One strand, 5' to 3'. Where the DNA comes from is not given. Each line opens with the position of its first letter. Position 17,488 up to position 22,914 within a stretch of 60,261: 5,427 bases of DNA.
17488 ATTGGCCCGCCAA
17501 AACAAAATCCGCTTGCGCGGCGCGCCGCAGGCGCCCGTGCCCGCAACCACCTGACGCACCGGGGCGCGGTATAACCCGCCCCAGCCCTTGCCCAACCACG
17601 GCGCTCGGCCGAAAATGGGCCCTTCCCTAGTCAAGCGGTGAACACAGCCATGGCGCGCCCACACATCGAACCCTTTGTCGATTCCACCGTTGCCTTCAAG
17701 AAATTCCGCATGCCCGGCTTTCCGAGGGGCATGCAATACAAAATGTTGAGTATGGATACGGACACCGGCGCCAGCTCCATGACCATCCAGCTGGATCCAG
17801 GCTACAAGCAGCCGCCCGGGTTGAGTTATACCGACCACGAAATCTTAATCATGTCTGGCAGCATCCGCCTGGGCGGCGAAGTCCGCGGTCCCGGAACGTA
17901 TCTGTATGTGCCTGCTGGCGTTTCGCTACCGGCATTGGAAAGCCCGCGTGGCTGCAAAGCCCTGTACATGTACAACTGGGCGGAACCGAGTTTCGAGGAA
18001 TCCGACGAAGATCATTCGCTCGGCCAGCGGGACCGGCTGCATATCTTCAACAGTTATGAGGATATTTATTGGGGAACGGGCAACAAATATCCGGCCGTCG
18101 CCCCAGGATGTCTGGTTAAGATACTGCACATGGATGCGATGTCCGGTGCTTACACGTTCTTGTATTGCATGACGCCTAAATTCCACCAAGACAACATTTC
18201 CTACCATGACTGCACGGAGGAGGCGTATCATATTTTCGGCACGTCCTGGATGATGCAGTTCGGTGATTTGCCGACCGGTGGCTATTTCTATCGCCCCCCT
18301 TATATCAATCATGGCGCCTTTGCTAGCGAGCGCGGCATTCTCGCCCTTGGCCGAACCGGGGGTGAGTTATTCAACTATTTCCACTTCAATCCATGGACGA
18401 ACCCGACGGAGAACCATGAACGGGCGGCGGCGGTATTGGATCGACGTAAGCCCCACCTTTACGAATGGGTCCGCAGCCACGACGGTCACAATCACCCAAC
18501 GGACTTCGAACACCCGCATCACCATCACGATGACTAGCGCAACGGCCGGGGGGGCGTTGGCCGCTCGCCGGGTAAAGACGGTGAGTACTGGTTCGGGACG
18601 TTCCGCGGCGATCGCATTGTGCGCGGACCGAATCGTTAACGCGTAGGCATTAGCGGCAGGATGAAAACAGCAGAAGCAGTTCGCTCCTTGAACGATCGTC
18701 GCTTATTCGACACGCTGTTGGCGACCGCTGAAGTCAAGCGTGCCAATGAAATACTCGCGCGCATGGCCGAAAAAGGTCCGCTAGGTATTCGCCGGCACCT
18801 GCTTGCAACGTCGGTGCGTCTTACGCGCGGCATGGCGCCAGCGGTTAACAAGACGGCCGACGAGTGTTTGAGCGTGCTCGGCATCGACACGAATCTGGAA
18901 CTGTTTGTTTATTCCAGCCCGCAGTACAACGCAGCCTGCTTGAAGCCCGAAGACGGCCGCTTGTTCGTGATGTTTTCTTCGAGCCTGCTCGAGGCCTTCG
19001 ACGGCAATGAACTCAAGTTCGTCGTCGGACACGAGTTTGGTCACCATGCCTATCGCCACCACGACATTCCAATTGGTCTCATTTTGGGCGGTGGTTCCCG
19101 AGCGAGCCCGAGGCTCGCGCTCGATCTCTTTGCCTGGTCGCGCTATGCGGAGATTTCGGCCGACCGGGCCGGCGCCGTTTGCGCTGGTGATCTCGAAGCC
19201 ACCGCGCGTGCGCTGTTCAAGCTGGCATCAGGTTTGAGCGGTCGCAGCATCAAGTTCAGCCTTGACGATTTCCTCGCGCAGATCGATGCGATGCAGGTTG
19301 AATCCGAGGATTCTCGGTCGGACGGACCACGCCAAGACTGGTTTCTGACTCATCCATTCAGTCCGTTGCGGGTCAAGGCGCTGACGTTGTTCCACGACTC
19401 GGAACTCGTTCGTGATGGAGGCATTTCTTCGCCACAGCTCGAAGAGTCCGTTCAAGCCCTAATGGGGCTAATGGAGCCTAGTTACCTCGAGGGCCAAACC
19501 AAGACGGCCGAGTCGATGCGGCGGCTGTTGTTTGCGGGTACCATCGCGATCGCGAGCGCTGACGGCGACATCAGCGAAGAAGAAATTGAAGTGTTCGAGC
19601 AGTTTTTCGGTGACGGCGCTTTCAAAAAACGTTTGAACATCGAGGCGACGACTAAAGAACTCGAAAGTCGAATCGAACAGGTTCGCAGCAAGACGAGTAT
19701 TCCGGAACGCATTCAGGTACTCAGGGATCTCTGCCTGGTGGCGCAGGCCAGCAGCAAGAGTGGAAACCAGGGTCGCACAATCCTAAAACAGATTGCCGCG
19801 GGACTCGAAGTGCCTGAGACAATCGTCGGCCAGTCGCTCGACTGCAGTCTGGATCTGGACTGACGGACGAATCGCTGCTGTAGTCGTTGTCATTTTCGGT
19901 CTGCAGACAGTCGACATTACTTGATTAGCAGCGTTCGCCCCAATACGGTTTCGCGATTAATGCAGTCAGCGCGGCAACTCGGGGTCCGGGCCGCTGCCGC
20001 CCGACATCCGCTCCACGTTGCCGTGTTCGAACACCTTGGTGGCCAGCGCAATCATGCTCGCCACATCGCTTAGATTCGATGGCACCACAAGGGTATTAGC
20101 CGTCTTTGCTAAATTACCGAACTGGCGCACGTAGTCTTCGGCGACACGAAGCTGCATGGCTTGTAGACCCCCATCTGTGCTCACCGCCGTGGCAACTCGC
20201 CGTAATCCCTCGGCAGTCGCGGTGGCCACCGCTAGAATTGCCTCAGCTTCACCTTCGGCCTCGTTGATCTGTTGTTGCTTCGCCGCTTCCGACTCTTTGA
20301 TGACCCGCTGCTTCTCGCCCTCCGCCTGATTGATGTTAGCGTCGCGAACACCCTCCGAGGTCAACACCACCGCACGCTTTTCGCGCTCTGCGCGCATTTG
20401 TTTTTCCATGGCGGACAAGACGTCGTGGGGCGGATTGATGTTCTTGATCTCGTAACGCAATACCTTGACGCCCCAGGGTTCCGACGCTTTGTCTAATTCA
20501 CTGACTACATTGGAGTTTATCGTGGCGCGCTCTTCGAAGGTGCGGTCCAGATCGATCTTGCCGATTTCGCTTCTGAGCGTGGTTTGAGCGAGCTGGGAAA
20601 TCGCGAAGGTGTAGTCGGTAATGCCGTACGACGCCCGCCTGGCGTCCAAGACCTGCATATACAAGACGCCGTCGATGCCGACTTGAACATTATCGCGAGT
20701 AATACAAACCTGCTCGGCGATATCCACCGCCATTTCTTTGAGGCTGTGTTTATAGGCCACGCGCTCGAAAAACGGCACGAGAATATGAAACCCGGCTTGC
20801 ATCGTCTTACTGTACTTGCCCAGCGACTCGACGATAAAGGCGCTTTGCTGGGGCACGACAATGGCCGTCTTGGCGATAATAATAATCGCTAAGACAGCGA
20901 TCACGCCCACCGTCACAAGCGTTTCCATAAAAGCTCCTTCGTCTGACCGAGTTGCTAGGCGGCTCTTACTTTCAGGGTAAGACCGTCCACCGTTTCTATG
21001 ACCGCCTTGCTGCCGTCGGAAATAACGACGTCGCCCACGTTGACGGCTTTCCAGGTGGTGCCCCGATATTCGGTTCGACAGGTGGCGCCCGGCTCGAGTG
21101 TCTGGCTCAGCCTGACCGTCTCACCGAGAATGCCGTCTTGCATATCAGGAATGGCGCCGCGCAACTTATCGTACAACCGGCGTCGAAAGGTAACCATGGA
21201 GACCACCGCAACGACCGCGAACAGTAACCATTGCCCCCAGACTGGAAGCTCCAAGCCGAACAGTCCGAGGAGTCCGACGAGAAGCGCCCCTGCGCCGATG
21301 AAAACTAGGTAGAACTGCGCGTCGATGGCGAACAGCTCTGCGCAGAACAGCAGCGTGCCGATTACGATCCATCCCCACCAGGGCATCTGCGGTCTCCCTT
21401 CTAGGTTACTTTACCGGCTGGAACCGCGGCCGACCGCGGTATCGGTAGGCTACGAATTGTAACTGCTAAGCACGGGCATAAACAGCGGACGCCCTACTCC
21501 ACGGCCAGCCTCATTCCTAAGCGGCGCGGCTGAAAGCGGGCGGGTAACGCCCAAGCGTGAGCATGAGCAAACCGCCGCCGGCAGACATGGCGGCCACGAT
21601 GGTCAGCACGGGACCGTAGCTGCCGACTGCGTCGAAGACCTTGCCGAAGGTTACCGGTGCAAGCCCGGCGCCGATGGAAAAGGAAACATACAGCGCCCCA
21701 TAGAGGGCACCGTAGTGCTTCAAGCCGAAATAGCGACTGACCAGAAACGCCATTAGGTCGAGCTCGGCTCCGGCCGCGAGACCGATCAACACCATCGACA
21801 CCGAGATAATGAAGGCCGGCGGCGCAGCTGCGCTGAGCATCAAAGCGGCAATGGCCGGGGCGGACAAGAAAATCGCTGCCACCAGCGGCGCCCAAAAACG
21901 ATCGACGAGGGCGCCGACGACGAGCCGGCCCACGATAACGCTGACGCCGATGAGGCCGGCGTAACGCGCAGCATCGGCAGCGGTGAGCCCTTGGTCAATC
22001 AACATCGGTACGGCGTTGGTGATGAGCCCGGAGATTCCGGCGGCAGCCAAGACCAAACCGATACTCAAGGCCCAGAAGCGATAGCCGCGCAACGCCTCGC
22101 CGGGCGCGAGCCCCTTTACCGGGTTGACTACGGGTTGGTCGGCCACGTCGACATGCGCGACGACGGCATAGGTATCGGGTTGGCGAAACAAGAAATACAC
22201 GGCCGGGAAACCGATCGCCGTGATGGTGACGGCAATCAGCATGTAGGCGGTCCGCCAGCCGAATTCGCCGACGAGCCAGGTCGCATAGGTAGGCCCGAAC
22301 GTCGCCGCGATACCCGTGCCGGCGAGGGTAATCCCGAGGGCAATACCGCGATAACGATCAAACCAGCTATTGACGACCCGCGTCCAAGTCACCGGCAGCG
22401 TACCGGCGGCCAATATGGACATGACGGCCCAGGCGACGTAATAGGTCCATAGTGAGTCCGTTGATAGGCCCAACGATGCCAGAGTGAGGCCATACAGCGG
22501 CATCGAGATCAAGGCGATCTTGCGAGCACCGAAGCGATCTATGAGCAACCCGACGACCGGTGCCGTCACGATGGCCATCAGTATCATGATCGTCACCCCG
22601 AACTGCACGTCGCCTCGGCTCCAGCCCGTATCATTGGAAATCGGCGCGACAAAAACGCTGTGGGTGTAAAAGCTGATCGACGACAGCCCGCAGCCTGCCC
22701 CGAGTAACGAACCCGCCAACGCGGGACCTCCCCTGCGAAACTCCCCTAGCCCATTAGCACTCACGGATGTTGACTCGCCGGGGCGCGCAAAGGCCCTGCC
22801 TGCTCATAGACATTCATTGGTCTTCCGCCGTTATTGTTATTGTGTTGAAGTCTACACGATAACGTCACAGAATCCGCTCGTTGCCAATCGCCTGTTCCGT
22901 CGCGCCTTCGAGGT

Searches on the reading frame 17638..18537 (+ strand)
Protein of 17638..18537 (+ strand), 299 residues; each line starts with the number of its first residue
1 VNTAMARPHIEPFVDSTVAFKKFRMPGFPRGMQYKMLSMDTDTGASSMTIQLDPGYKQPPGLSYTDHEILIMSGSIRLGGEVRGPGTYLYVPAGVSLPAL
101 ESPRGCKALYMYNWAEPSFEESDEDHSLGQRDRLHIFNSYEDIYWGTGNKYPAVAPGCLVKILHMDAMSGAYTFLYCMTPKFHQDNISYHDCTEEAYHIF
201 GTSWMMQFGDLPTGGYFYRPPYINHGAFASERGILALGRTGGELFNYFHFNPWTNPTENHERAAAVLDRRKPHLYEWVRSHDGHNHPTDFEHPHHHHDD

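Call 7: search_protein_families(library=pfam, proteins=[window:17638-18537:+], max_evalue=0.001)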
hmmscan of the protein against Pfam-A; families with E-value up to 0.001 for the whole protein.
window:17638-18537:+ (299 aa): 2 families
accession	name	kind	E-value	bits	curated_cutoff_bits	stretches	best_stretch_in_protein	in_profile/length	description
PF14499.12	DUF4437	-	4.3e-15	56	24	1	37-244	27-247/250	Domain of unknown function (DUF4437)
PF12973.13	Cupin_7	-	1.5e-14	54.1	27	2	18-103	6-91/105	ChrR Cupin-like domain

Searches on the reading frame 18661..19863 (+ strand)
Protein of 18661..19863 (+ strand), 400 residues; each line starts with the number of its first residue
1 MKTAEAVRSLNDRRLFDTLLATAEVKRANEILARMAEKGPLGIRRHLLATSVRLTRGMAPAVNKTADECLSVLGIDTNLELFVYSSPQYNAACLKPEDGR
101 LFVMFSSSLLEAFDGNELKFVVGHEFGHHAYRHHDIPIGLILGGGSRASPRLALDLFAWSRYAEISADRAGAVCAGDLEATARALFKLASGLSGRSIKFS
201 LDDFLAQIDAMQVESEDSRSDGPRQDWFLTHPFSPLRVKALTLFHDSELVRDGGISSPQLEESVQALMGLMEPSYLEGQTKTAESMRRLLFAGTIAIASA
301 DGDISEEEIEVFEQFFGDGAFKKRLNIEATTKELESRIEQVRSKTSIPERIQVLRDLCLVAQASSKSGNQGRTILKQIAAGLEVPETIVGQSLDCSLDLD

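Call 7: search_protein_families(library=pfam, proteins=[window:18661-19863:+], max_evalue=0.001)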
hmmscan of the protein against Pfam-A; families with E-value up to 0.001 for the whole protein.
window:18661-19863:+ (400 aa): 2 families
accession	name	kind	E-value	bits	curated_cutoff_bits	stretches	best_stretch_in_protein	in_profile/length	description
PF01435.24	Peptidase_M48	-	7.2e-17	62.3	20.3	2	64-134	9-81/186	Peptidase family M48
PF05099.18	TerB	-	5.5e-06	27.1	24.4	1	291-386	5-110/118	Tellurite resistance protein TerB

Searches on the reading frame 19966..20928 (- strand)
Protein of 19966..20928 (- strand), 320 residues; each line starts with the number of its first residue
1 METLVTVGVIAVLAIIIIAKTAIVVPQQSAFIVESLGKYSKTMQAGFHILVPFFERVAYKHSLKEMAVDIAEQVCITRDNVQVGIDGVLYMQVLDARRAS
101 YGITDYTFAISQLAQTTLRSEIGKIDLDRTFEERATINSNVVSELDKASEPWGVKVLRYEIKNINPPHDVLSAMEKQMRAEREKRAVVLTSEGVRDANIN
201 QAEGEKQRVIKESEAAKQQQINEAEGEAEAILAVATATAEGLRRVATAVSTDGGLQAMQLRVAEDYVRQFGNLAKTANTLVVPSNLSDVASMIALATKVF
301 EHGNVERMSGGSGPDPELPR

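Call 7: search_protein_families(library=pfam, proteins=[window:19966-20928:-], max_evalue=0.001)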
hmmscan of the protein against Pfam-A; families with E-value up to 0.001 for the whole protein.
window:19966-20928:- (320 aa): 2 families
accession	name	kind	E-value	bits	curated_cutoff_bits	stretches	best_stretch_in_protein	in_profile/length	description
PF01145.31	Band_7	-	2.1e-32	113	23.6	1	24-205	2-175/176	SPFH domain / Band 7 family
PF16200.10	Band_7_C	-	8.9e-24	83.7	29.1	1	243-302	1-60/63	C-terminal region of band_7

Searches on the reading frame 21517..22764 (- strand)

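Call 25: search_protein_families(library=pfam, proteins=[window:21517-22764:-], max_evalue=0.001)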
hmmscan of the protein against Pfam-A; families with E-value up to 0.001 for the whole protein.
window:21517-22764:- (415 aa): 1 family
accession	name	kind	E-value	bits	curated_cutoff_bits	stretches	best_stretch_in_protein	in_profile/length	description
PF07690.21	MFS_1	-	8.6e-43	147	33.4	2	25-370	5-347/347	Major Facilitator Superfamily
